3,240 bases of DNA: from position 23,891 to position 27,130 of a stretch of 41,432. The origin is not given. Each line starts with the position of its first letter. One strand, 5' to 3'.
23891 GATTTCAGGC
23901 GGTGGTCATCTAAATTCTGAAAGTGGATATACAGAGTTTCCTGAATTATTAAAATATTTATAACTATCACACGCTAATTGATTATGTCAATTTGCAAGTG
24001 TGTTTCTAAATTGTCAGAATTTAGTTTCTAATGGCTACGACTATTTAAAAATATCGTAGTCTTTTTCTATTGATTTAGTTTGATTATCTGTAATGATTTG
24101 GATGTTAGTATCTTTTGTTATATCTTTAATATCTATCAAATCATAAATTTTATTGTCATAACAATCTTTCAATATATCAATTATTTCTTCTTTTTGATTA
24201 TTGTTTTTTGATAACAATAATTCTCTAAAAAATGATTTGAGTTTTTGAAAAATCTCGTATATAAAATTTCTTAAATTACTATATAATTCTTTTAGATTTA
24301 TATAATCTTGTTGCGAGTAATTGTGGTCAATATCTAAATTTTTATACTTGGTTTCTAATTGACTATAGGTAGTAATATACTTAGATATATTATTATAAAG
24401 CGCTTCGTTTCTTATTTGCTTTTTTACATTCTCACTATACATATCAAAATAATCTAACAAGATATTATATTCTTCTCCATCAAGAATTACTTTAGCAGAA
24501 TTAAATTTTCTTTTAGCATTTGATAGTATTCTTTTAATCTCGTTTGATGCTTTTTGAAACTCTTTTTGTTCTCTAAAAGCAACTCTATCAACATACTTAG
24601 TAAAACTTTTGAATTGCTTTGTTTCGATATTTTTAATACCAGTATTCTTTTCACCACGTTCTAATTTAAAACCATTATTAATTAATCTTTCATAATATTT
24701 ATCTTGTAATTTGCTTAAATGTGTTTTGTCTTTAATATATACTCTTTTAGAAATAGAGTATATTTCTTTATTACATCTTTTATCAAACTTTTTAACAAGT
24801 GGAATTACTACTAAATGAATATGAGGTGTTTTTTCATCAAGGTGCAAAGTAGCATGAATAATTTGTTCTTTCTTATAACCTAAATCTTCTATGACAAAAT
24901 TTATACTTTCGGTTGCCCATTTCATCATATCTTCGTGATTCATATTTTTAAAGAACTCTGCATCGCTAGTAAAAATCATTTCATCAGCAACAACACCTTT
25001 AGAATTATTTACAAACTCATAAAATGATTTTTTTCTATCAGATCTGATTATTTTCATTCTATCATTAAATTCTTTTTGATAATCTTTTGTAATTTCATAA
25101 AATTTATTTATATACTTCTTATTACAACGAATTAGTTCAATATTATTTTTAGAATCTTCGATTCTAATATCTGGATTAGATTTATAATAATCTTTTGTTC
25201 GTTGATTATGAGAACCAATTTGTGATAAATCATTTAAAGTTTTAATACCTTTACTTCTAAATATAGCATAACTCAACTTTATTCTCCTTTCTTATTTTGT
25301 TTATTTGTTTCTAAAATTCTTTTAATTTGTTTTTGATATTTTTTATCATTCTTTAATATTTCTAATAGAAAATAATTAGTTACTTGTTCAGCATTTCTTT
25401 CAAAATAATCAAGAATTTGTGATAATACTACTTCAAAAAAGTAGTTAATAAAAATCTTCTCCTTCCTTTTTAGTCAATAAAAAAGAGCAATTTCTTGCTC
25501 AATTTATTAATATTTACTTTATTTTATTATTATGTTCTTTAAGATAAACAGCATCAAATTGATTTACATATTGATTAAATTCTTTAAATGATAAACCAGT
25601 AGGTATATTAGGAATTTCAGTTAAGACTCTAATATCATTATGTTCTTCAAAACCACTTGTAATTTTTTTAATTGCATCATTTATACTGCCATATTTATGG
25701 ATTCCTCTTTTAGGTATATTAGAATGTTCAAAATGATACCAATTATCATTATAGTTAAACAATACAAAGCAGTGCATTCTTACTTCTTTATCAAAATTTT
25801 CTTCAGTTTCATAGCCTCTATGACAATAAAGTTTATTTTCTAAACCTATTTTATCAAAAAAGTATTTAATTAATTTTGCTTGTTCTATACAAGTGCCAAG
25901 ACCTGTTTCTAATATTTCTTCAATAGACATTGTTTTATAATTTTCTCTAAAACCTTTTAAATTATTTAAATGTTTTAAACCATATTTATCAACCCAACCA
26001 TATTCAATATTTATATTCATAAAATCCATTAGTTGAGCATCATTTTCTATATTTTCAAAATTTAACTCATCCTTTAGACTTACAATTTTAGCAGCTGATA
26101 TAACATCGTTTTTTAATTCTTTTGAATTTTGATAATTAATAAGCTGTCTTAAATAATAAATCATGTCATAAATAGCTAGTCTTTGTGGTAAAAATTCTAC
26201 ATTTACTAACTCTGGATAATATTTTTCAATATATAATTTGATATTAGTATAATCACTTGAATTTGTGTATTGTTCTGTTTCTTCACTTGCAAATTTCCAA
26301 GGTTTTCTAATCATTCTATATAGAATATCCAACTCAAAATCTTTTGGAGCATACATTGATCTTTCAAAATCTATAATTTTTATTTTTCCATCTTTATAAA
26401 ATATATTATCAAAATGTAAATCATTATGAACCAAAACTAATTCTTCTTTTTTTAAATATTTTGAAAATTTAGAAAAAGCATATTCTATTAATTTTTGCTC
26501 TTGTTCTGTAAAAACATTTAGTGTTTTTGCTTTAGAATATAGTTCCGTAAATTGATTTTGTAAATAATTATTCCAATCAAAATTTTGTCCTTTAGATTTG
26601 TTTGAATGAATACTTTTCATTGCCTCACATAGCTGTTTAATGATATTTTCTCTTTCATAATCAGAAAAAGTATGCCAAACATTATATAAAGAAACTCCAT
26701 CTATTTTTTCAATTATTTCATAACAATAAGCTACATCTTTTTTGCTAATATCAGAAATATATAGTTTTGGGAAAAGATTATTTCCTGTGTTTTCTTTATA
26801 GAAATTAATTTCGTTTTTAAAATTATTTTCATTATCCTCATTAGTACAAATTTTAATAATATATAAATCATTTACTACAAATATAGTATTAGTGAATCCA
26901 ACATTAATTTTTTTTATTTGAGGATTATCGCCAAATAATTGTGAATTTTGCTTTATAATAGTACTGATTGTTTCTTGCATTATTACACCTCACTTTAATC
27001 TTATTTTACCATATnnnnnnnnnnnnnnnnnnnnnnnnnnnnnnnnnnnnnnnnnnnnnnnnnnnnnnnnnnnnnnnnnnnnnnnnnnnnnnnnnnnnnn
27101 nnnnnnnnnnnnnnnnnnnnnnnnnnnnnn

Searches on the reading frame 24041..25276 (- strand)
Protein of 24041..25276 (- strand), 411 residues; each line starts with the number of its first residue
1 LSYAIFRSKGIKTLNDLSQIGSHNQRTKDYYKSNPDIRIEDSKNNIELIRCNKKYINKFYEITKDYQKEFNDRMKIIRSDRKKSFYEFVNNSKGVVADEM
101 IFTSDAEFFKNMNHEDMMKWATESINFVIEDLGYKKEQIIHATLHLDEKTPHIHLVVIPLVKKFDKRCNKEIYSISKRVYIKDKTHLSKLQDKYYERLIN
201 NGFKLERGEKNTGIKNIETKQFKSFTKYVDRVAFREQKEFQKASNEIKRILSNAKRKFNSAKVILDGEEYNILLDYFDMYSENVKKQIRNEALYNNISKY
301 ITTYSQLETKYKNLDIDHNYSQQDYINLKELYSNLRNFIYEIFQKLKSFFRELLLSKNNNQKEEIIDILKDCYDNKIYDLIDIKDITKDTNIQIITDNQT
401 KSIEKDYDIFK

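Call 9: search_protein_families(library=pfam, proteins=[window:24041-25276:-], max_evalue=0.01)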
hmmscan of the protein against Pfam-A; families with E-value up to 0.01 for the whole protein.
window:24041-25276:- (411 aa): 1 family
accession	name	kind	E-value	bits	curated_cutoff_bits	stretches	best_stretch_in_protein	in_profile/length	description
PF01076.25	Mob_Pre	-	5.9e-27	95.2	25.5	1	1-223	1-195/196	Plasmid recombination enzyme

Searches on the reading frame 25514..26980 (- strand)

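Call 10: search_protein_families(library=pfam, proteins=[window:25514-26980:-], max_evalue=0.01)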
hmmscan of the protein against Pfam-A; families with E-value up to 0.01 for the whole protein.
window:25514-26980:- (488 aa): 3 families
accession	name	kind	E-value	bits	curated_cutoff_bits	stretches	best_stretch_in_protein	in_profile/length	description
PF01636.29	APH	-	1.6e-14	54.7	23.2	1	22-227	2-216/239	Phosphotransferase enzyme family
PF00069.31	Pkinase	-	8.4e-08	32.4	31.7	1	147-210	85-147/263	Protein kinase domain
PF01163.29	RIO1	-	0.0004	20.5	22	1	151-225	95-168/187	RIO domain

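Call 43: search_protein_families(library=padloc, proteins=[window:25514-26980:-], max_evalue=0.01)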
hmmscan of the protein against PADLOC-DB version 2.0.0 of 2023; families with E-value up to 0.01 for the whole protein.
window:25514-26980:- (488 aa): 0 families

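Call 76: search_protein_families(library=phrogs, proteins=[window:25514-26980:-], max_evalue=0.001)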
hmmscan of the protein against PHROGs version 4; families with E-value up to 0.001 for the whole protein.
window:25514-26980:- (488 aa): 1 family
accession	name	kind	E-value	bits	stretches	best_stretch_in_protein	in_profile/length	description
phrog_15084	-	unknown function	1.1e-08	36.3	1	86-228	86-232/264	-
